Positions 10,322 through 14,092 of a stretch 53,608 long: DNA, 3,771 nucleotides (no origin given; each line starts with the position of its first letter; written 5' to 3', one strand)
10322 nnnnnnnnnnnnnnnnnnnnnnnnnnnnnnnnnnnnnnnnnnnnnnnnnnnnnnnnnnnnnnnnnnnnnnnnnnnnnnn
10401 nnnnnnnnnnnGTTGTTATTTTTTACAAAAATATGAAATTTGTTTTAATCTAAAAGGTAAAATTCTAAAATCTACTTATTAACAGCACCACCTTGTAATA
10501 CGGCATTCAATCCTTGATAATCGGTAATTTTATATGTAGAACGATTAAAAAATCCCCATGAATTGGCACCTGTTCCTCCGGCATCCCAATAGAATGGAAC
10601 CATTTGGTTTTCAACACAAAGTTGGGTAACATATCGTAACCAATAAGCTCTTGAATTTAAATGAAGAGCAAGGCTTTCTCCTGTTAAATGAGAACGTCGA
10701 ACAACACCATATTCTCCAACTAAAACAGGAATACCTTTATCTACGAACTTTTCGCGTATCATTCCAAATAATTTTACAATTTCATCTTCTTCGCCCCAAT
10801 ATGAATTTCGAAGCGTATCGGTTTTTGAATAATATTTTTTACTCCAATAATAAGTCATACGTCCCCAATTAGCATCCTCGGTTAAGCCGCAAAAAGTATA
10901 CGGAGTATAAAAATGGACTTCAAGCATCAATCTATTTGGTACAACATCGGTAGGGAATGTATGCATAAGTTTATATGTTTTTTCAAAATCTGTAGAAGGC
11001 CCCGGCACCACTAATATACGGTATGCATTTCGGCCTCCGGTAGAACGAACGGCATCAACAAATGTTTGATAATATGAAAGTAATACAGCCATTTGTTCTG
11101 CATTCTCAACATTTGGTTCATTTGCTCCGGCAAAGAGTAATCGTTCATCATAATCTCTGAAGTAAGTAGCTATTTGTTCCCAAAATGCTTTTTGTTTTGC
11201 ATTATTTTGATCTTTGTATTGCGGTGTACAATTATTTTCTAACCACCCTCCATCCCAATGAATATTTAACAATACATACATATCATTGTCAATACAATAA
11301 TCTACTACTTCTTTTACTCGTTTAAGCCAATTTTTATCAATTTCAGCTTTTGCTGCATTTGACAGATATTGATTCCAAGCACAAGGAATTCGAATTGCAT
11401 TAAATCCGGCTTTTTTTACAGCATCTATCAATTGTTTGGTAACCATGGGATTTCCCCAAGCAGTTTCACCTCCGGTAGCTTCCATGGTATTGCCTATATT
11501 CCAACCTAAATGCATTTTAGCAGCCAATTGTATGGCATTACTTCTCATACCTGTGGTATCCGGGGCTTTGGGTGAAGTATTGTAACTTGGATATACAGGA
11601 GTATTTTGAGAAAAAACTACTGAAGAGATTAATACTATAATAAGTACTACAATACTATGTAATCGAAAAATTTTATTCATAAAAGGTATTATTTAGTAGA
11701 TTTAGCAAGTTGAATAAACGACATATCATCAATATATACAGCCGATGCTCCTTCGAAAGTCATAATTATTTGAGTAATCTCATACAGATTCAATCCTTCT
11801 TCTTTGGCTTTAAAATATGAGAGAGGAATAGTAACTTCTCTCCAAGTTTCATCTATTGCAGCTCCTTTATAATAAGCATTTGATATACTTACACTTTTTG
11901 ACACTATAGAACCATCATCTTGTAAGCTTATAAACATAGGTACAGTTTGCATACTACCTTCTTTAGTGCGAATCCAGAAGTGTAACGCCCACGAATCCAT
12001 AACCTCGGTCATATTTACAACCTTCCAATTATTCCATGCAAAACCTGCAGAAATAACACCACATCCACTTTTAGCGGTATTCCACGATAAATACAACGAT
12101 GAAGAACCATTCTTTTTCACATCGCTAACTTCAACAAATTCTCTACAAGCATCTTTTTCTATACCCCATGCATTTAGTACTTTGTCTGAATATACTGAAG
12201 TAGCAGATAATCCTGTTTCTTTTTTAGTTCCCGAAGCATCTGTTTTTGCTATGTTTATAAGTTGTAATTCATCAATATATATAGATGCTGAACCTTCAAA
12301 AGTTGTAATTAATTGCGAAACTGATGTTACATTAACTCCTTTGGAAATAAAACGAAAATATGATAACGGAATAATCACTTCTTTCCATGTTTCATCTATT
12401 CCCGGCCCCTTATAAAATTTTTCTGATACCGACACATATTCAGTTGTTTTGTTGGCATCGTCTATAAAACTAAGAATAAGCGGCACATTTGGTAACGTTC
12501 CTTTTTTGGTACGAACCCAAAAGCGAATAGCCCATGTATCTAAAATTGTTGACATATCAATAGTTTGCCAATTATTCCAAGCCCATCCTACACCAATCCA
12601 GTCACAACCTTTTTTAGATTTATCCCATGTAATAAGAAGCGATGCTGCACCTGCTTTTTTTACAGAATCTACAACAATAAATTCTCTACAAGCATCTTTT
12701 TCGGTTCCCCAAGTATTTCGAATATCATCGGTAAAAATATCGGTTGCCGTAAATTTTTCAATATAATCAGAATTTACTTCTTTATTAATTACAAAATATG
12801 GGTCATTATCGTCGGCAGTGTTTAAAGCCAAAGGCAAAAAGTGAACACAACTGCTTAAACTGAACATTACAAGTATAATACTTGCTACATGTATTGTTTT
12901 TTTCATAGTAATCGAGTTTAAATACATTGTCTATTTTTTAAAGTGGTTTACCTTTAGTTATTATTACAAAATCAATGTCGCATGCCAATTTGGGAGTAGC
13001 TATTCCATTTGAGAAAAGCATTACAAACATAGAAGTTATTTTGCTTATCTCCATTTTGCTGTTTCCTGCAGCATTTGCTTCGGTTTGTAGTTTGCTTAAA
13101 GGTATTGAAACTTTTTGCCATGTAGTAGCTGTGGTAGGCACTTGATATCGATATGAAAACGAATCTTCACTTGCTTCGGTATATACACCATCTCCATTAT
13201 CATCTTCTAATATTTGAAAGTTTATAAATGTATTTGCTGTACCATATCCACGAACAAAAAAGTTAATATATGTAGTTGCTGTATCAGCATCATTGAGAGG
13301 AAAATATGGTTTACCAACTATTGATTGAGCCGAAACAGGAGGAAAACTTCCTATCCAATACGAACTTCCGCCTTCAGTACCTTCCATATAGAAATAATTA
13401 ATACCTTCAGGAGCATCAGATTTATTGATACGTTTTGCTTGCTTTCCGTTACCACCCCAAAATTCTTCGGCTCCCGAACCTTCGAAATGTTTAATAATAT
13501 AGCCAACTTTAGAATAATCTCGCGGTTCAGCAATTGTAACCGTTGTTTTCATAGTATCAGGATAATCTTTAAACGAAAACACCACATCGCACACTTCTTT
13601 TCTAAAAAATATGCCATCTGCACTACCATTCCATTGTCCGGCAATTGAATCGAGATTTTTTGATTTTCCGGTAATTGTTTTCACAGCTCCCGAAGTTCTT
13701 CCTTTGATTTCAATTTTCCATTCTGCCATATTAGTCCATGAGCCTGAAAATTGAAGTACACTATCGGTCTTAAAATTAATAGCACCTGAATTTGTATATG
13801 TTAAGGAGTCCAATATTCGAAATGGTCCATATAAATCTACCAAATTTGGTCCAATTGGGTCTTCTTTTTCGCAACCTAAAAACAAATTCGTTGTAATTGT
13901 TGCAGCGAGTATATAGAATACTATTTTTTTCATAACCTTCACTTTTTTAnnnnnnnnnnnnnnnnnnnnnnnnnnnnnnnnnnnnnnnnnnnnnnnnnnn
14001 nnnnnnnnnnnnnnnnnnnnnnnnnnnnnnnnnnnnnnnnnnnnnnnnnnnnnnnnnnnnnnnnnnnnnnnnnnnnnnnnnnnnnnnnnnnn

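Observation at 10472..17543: PUL-like glycan locus built without SusC/SusD: a cassette of two beta-barrel OMPs, two beta-sandwich lipoproteins and GH5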

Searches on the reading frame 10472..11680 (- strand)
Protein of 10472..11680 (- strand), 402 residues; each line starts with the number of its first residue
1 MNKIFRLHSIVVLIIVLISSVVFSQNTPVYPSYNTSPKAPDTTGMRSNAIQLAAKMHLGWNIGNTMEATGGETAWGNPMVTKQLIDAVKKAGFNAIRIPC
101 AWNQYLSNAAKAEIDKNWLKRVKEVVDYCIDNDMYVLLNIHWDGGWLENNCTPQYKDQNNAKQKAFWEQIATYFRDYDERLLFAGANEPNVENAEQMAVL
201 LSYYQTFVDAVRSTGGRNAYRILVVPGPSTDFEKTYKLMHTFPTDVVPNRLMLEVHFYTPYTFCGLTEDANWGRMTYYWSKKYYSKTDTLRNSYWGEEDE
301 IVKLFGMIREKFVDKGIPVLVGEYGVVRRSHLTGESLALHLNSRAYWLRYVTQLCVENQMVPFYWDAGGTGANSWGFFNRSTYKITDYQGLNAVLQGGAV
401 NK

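Call 3: search_protein_families(library=pfam, proteins=[window:10472-11680:-], max_evalue=1)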
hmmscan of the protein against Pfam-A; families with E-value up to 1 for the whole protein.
window:10472-11680:- (402 aa): 4 families
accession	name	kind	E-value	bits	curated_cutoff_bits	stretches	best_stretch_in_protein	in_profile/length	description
PF00150.24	Cellulase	-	2.7e-61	207.9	23.5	1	63-369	5-270/272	Cellulase (glycosyl hydrolase family 5)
PF10566.15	Glyco_hydro_97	-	0.00052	20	32.5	1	60-177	15-132/275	Glycoside hydrolase 97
PF13204.13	Apiosidase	-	0.0089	16.1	26.5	1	85-214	38-175/320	Apiosidase-like, catalytic domain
PF01301.25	Glyco_hydro_35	-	0.047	13.7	27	1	82-140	27-83/319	Glycosyl hydrolases family 35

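Call 4: search_protein_families(library=ncbifam, proteins=[window:10472-11680:-], max_evalue=1)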
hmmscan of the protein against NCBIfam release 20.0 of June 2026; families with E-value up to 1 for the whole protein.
window:10472-11680:- (402 aa): 1 family
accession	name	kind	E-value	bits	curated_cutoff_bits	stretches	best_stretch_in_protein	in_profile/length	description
NF051847.1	EndGlycCerase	equivalog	9.3e-06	24.5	700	1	80-144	59-121/455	endoglycoceramidase I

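Call 70: search_solved_structures(query=window:10472-11680:-, max_evalue=1e-10)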
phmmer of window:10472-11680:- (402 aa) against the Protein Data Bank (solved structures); distinct sequences matched with E-value up to 1e-10: 55.
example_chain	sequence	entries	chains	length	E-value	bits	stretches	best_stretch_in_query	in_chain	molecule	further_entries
5oyc_A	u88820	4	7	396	4e-159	533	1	28-399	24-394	Cellulase, putative, cel5D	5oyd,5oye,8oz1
6ha9_A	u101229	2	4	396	2.7e-158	530.3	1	28-399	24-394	Cellulase, putative, cel5D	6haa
3zmr_A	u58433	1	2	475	1.7e-77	264.1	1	30-386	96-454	CELLULASE (GLYCOSYL HYDROLASE FAMILY 5)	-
4w8a_A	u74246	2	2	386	4.2e-74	253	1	51-377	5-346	Exo-xyloglucanase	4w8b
2jep_A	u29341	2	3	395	1.3e-61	211.8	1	46-397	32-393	XYLOGLUCANASE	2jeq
6wqy_A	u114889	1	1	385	1.8e-59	204.8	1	49-386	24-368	Cellulase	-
6wqp_A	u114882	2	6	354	1.1e-57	198.8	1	44-382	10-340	Endoglucanase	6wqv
9bjx_A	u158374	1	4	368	7.3e-53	183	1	61-381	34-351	Cellulase (Glycosyl hydrolase family 5)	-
9bmk_A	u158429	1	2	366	3.4e-52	180.8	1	61-381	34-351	Cellulase (Glycosyl hydrolase family 5)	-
3ndy_A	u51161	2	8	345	3.4e-50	174.2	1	43-384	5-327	Endoglucanase D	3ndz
6xsu_A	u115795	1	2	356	1.5e-48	168.8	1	47-327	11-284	GH5-4 broad specificity endoglucanase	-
4nf7_A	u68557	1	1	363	1.7e-48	168.6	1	45-331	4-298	Endo-1,4-beta-glucanase Cel5C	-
4im4_A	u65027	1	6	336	1e-47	166.1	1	45-384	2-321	Endoglucanase E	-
6mq4_A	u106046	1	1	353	2.5e-47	164.8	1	43-384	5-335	cellulase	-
6pz7_A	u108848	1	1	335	7.7e-47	163.2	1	51-265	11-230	Endoglucanase family 5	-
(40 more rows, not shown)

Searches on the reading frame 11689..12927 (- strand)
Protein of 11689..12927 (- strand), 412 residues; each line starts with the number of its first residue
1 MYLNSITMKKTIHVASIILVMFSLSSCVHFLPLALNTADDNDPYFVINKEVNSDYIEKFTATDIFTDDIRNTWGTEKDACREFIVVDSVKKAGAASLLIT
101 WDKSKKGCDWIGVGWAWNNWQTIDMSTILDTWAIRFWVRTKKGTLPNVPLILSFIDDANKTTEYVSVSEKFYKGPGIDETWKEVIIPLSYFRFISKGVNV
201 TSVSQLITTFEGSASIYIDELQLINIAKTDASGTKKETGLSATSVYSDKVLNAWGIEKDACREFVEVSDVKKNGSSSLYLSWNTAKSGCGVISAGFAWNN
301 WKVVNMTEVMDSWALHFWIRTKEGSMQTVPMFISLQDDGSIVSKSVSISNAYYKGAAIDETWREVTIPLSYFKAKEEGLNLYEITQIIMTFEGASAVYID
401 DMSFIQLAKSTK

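Call 3: search_protein_families(library=pfam, proteins=[window:11689-12927:-], max_evalue=1)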
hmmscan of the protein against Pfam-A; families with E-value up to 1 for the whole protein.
window:11689-12927:- (412 aa): 2 families
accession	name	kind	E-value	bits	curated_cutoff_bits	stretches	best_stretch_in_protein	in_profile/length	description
PF21582.3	CBM30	-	1.2e-15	58.4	27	2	270-401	34-165/170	Carbohydrate binding domain 30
PF17175.10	MOLO1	-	0.024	15.3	27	0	48-91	74-120/122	Modulator of levamisole receptor-1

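Call 4: search_protein_families(library=ncbifam, proteins=[window:11689-12927:-], max_evalue=1)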
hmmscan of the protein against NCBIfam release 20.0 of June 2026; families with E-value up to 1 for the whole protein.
window:11689-12927:- (412 aa): 1 family
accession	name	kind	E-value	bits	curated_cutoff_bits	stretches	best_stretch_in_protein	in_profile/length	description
NF038104.1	lipo_NF038104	hypoth_equivalog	0.023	14.4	50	1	8-29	1-22/63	NF038104 family lipoprotein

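Call 78: search_solved_structures(query=A4, max_evalue=1)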
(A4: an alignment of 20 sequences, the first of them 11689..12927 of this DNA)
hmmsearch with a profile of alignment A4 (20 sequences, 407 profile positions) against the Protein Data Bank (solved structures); distinct sequences matched with E-value up to 1: 6.
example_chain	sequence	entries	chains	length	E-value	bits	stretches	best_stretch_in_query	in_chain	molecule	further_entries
2c24_A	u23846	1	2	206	6e-08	35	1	75-389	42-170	ENDOGLUCANASE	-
1wmx_A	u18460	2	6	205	1.1e-07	34.2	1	300-389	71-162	COG3291: FOG: PKD repeat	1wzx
2lro_A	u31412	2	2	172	9.8e-07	31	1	314-403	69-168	Endoglucanase H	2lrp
1v0a_A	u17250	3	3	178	1.1e-06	30.9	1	314-403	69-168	ENDOGLUCANASE H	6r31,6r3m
5z06_A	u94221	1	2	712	0.11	14.4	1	316-402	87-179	BDI_3064 protein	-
4i2x_E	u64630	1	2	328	0.5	12.2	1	265-328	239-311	Signal-regulatory protein gamma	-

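Call 97: list_cluster_members(proteins=[P0001, P0026, window:11689-12927:-])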
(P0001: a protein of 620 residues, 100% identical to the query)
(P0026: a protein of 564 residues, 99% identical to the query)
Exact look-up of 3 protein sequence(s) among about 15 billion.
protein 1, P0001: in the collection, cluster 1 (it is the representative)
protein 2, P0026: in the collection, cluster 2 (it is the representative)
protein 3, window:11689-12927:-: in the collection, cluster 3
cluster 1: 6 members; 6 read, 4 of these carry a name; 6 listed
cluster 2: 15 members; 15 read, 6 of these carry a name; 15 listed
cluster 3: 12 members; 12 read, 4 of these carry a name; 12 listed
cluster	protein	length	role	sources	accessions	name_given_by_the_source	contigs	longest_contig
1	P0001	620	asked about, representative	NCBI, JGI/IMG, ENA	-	-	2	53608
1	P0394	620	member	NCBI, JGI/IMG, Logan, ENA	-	hypothetical protein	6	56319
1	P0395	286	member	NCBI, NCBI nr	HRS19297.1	MAG TPA: hypothetical protein P5243_07320, partial [Bacteroidales bacterium] | hypothetical protein [Bacteroidales bacterium]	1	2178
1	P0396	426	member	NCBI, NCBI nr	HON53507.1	MAG TPA: hypothetical protein PLS12_09885, partial [Bacteroidales bacterium] | hypothetical protein [Bacteroidales bacterium]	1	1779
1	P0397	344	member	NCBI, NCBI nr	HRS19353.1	MAG TPA: hypothetical protein P5243_07600, partial [Bacteroidales bacterium] | hypothetical protein [Bacteroidales bacterium]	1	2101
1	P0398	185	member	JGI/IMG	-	-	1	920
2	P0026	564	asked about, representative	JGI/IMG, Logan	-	-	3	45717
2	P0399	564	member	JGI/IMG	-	hypothetical protein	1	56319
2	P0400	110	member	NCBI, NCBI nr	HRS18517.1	MAG TPA: hypothetical protein P5243_03355, partial [Bacteroidales bacterium] | hypothetical protein [Bacteroidales bacterium]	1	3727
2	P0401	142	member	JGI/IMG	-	hypothetical protein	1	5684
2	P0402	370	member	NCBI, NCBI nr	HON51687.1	MAG TPA: hypothetical protein PLS12_00620, partial [Bacteroidales bacterium] | hypothetical protein [Bacteroidales bacterium]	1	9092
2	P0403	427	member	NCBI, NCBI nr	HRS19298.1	MAG TPA: hypothetical protein P5243_07325, partial [Bacteroidales bacterium] | hypothetical protein [Bacteroidales bacterium]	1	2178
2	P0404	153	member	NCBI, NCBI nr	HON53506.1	MAG TPA: hypothetical protein PLS12_09880, partial [Bacteroidales bacterium] | hypothetical protein [Bacteroidales bacterium]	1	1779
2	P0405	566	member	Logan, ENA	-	-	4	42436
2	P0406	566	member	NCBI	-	-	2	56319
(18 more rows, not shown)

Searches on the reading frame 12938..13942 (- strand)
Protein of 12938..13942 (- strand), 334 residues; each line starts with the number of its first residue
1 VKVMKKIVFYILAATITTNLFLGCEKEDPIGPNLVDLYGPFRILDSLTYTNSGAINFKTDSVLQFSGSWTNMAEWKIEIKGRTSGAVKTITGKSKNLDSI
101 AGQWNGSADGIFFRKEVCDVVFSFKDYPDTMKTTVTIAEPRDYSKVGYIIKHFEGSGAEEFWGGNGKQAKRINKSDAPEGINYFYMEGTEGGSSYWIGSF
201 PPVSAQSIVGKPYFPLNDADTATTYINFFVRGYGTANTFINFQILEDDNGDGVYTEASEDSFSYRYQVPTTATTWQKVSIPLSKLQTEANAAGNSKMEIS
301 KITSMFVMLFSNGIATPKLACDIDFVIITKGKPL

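Call 3: search_protein_families(library=pfam, proteins=[window:12938-13942:-], max_evalue=1)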
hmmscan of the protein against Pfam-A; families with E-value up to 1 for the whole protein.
window:12938-13942:- (334 aa): 3 families
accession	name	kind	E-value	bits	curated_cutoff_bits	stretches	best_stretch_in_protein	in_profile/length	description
PF18329.7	SGBP_B_XBD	-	7.1e-05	23.4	26.4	1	148-314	6-168/186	Surface glycan-binding protein B xyloglucan binding domain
PF08547.18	CIA30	-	0.00015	22.3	24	1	253-309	86-145/157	Complex I intermediate-associated protein 30 (CIA30)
PF21582.3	CBM30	-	0.02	15.3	27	1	267-304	116-153/170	Carbohydrate binding domain 30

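Call 4: search_protein_families(library=ncbifam, proteins=[window:12938-13942:-], max_evalue=1)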
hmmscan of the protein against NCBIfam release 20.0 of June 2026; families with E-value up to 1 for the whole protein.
window:12938-13942:- (334 aa): 0 families

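Call 80: search_solved_structures(query=A5, max_evalue=1)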
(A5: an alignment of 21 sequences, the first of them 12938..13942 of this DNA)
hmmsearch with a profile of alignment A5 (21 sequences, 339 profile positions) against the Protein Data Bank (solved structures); distinct sequences matched with E-value up to 1: 0.
